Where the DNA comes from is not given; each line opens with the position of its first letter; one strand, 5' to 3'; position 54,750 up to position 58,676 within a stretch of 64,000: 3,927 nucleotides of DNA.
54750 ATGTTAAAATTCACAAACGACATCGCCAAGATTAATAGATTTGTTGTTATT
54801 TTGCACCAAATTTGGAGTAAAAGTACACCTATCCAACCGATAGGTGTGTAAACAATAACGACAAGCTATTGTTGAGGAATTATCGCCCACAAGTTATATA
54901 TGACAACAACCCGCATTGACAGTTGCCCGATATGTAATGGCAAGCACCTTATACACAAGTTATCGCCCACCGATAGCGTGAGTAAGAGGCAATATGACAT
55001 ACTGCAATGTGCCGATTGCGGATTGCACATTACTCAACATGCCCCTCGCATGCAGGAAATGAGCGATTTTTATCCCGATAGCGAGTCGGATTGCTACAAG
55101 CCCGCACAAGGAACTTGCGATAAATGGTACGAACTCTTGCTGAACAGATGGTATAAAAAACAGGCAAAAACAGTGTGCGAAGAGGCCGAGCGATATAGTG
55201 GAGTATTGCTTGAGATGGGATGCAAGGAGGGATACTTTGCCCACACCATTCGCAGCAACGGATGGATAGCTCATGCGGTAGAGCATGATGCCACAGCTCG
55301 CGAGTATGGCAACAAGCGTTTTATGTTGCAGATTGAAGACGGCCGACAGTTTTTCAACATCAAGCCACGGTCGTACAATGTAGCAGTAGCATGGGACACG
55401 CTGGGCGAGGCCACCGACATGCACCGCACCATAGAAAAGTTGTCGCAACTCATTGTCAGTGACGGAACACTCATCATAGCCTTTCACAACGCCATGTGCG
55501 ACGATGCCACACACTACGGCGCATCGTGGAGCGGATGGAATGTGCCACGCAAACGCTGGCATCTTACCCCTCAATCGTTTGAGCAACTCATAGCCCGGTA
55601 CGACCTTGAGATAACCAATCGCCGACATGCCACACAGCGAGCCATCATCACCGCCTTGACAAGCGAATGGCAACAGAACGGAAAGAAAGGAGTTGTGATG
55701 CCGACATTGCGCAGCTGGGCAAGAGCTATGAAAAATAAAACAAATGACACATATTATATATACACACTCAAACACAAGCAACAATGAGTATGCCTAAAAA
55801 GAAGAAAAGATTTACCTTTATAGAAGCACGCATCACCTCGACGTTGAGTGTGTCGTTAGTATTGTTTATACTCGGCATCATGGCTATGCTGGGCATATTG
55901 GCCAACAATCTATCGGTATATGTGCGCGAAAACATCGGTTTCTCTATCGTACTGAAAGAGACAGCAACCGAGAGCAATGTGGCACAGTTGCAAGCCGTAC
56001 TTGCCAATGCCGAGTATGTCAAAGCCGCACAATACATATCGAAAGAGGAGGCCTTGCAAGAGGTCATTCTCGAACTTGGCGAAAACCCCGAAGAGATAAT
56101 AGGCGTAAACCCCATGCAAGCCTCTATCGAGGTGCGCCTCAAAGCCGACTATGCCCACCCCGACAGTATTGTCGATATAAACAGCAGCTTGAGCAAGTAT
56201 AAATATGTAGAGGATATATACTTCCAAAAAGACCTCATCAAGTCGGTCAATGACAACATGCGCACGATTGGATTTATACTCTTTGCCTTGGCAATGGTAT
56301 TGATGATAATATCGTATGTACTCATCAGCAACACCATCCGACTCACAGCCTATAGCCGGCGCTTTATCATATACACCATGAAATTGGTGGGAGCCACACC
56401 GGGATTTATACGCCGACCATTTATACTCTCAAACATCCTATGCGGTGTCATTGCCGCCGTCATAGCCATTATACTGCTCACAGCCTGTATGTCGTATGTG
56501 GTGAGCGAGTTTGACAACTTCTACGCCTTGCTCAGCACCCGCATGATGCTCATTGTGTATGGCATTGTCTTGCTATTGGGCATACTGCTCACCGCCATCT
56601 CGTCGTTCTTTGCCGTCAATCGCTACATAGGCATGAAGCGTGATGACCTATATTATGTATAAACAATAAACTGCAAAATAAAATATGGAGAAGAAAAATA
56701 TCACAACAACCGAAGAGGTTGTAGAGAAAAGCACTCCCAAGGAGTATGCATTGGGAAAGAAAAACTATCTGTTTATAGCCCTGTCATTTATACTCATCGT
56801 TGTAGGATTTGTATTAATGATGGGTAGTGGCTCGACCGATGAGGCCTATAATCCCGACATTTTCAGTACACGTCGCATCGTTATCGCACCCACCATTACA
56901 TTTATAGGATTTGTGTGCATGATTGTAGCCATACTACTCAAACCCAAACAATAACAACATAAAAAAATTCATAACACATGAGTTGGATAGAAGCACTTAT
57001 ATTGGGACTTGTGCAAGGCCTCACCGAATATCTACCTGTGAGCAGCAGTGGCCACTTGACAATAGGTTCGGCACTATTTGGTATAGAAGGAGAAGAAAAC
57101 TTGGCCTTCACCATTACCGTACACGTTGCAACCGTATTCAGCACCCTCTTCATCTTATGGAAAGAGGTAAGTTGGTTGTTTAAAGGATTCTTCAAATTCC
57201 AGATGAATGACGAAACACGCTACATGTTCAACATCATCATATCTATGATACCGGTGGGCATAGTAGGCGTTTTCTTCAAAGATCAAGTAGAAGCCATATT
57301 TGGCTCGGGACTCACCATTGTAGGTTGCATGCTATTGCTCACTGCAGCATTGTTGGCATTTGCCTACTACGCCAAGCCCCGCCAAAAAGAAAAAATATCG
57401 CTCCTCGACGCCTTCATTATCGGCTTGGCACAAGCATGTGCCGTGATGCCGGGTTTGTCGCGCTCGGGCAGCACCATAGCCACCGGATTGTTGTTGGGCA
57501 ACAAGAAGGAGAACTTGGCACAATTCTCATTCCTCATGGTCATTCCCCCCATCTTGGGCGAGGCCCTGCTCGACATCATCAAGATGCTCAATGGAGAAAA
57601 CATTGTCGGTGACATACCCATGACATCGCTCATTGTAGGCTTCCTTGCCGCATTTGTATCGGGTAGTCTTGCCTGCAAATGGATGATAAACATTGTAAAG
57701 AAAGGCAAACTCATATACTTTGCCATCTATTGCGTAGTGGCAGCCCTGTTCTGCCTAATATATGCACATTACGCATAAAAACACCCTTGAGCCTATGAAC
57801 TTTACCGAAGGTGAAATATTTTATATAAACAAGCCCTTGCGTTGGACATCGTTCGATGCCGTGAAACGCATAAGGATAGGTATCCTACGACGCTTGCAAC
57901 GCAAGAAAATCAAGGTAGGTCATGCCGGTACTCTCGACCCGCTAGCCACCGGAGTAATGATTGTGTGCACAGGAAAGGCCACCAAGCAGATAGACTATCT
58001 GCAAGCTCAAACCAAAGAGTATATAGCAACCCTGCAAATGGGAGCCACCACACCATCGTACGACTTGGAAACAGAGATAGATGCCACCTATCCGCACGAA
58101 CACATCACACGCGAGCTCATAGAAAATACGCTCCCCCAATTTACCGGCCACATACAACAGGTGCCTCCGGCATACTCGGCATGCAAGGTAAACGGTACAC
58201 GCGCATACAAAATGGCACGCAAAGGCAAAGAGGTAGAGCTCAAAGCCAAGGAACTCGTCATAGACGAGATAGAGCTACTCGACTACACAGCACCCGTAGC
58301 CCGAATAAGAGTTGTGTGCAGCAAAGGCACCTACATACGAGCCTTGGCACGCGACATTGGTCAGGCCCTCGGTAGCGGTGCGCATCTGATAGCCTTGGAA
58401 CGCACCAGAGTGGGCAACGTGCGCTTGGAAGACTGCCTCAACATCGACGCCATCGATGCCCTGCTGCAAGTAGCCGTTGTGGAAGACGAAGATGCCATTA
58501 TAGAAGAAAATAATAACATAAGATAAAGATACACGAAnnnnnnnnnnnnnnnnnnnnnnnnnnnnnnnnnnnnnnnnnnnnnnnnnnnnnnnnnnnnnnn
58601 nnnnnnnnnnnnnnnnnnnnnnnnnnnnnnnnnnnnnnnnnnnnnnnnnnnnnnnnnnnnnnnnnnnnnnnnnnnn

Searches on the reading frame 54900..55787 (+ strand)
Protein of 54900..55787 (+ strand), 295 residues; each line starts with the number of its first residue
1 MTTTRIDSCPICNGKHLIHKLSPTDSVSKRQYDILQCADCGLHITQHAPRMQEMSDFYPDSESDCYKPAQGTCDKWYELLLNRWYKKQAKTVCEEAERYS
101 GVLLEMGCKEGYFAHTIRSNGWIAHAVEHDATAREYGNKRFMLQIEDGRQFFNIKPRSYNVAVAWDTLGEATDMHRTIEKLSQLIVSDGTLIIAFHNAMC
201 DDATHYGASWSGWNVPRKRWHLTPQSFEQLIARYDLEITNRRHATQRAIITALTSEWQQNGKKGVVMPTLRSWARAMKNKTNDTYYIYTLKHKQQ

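Call 12: search_protein_families(library=pfam, proteins=[window:54900-55787:+], max_evalue=0.01)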
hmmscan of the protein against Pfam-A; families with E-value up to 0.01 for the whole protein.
window:54900-55787:+ (295 aa): 3 families
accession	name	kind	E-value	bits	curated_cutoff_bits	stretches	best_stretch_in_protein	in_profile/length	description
PF13489.12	Methyltransf_23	-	8e-15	55.4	27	1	97-239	20-162/164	Methyltransferase domain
PF08242.18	Methyltransf_12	-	0.0017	19.5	30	1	104-191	1-98/98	Methyltransferase domain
PF14354.12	Lar_restr_allev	-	0.0043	17.7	28.6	0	6-46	3-35/58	Restriction alleviation protein Lar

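Call 14: find_encoding_contigs(protein=window:54900-55787:+, flank=3000, max_places=10)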
Protein window:54900-55787:+ (295 aa): no gene with exactly this product is on record in the collection.

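Call 15: find_homologous_proteins(query=window:54900-55787:+)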
Query window:54900-55787:+ (295 aa): 31 proteins with E <= 0.001 among 210 candidates.
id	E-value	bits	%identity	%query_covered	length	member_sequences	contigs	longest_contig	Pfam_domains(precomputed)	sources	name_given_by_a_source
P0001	7.7e-205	697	99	100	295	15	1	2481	PF13489.13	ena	-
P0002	2.7e-148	511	73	100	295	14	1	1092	PF13489.13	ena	-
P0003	6.0e-148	510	73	100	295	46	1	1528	PF13489.13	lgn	-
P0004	1.7e-147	509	72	100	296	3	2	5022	PF13489.13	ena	-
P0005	5.8e-145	500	72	100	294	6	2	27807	PF13489.13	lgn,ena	-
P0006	6.4e-142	490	70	100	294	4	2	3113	PF13489.13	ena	-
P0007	1.1e-136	473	66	100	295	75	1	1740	PF13489.13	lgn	-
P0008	7.9e-133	461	72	89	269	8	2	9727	PF13489.13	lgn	-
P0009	3.2e-127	442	63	100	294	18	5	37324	PF13489.13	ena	-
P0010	3.3e-127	442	63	99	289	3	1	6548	PF13489.13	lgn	-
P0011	1.4e-122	427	61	100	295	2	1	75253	PF13489.13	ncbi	-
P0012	1.9e-122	427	63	99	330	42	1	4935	PF13489.13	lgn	-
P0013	2.6e-121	423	63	99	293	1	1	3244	PF13489.13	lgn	-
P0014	4.3e-121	422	62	99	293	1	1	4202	PF13489.13,PF08242.19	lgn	-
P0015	9.2e-120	418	61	99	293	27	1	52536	PF13489.13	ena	-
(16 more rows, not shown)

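Call 16: find_encoding_contigs(protein=P0001, flank=3000, max_places=5)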
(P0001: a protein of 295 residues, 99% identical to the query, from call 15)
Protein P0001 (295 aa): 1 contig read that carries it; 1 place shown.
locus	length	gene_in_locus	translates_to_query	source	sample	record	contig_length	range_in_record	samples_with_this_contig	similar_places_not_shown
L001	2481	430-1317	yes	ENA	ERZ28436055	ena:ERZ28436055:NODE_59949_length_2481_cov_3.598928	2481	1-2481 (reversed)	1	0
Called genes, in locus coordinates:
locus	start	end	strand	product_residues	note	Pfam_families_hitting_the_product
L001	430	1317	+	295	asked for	PF13489:Methyltransf_23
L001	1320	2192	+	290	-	PF18075:FtsX_ECD, PF02687:FtsX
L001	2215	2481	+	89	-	PF11297:DUF3098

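Call 17: find_encoding_contigs(protein=P0005, flank=4000, max_places=5)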
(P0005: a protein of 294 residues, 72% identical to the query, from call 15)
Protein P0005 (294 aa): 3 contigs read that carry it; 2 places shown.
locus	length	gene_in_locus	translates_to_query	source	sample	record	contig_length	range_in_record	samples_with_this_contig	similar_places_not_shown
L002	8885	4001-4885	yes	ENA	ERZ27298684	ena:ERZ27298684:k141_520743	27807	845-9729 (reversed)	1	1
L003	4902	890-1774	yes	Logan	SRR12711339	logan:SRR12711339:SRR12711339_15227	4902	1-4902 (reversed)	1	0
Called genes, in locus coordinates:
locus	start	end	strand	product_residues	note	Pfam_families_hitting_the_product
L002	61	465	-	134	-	PF00164:Ribosom_S12_S23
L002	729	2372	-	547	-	PF13522:GATase_6, PF13537:GATase_7, PF00733:Asn_synthase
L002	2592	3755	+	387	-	PF13562:NTP_transf_4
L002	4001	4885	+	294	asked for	PF13489:Methyltransf_23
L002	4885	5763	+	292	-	PF18075:FtsX_ECD, PF02687:FtsX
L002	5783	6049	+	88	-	PF11297:DUF3098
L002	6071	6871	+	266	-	PF02673:BacA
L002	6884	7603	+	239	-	PF01509:TruB_N, PF16198:TruB_C_2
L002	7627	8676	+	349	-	PF02547:Queuosine_synth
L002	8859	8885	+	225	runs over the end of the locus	PF04298:Zn_peptidase_2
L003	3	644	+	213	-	?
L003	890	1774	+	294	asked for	PF13489:Methyltransf_23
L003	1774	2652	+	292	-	PF18075:FtsX_ECD, PF02687:FtsX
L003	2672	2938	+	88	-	PF11297:DUF3098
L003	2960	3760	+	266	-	PF02673:BacA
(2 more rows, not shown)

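Call 18: find_encoding_contigs(protein=P0004, flank=4000, max_places=5)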
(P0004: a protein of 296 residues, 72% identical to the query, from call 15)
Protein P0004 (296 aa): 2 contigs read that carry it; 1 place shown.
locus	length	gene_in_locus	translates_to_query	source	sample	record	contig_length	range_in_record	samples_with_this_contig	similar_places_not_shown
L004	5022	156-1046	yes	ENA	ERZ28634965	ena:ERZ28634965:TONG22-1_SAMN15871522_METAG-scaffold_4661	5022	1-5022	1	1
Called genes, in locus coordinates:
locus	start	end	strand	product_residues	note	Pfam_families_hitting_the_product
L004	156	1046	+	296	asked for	PF13489:Methyltransf_23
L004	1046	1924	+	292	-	PF18075:FtsX_ECD, PF02687:FtsX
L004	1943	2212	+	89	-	PF11297:DUF3098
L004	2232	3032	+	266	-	PF02673:BacA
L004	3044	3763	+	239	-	PF01509:TruB_N, PF16198:TruB_C_2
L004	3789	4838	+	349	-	PF02547:Queuosine_synth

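Call 32: find_encoding_contigs(protein=P0008, flank=4000, max_places=5)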
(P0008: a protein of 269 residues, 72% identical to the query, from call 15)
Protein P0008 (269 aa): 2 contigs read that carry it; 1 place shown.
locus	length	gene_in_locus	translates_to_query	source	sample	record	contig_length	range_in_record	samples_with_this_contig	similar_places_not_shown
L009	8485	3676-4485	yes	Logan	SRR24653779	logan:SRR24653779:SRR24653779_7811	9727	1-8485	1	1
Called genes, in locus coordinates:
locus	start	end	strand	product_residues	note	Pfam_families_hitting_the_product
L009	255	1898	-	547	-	PF13522:GATase_6, PF13537:GATase_7, PF00733:Asn_synthase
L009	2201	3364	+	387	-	PF13562:NTP_transf_4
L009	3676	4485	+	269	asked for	PF13489:Methyltransf_23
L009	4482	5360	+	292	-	PF18075:FtsX_ECD, PF02687:FtsX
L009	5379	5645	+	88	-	PF11297:DUF3098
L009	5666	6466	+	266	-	PF02673:BacA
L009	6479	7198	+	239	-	PF01509:TruB_N, PF16198:TruB_C_2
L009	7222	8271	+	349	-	PF02547:Queuosine_synth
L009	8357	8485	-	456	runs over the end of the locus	?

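Call 33: find_encoding_contigs(protein=P0009, flank=4000, max_places=6)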
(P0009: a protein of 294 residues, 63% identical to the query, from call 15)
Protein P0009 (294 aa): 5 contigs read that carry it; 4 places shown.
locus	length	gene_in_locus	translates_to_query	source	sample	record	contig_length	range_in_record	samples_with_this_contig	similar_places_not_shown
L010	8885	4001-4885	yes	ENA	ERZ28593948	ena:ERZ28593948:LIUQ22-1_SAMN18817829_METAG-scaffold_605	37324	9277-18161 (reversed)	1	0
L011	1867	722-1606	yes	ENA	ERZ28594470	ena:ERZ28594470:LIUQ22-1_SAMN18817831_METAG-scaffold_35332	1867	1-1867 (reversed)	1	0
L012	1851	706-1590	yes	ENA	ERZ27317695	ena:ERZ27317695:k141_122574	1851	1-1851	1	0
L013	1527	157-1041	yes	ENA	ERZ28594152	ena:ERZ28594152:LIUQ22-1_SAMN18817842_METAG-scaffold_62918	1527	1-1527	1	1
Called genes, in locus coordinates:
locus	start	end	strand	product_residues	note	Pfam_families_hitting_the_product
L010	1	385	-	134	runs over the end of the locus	PF00164:Ribosom_S12_S23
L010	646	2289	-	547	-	PF13522:GATase_6, PF13537:GATase_7, PF00733:Asn_synthase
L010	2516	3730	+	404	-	PF13562:NTP_transf_4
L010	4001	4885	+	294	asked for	PF13489:Methyltransf_23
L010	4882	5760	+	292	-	PF18075:FtsX_ECD, PF02687:FtsX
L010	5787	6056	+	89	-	PF11297:DUF3098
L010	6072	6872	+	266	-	PF02673:BacA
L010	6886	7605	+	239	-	PF01509:TruB_N, PF16198:TruB_C_2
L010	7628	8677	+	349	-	PF02547:Queuosine_synth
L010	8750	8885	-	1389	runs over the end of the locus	PF10365:DUF2436, PF07705:CARDB (faint), PF07675:Cleaved_Adhesin (faint), PF18962:Por_Secre_tail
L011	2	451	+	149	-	?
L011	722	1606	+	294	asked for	PF13489:Methyltransf_23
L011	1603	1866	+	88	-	?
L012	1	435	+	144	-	?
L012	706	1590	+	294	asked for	PF13489:Methyltransf_23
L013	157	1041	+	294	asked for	PF13489:Methyltransf_23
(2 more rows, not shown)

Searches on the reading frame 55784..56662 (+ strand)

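Call 12: search_protein_families(library=pfam, proteins=[window:55784-56662:+], max_evalue=0.01)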
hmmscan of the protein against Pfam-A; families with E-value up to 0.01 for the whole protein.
window:55784-56662:+ (292 aa): 2 families
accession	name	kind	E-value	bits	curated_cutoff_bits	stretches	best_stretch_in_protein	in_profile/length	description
PF18075.7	FtsX_ECD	-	5.6e-17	62.6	23.5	1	53-145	3-96/96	FtsX extracellular domain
PF02687.27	FtsX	-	7.6e-10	39.3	25.5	1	168-284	2-118/120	FtsX-like permease C-terminal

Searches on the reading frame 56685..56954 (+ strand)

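Call 12: search_protein_families(library=pfam, proteins=[window:56685-56954:+], max_evalue=0.01)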
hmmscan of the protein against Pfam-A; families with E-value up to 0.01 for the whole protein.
window:56685-56954:+ (89 aa): 1 family
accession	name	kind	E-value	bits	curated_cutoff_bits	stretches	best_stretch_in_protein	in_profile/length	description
PF11297.13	DUF3098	-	1.2e-28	98.8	25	1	22-87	1-67/67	Protein of unknown function (DUF3098)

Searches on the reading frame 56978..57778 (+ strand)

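Call 12: search_protein_families(library=pfam, proteins=[window:56978-57778:+], max_evalue=0.01)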
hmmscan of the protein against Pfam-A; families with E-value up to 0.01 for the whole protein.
window:56978-57778:+ (266 aa): 1 family
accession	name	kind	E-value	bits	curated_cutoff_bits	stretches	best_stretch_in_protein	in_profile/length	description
PF02673.24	BacA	-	1.1e-75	255.1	33.4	1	6-257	1-256/257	Bacitracin resistance protein BacA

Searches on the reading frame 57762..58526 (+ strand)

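Call 12: search_protein_families(library=pfam, proteins=[window:57762-58526:+], max_evalue=0.01)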
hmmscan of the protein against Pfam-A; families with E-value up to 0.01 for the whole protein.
window:57762-58526:+ (254 aa): 2 families
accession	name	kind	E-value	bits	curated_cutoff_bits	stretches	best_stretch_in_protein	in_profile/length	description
PF01509.24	TruB_N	-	4.4e-55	186.6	27.3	1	47-192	5-149/149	TruB family pseudouridylate synthase (N terminal domain)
PF16198.10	TruB_C_2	-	1.5e-10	41.4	29.3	1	193-242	1-50/66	tRNA pseudouridylate synthase B C-terminal domain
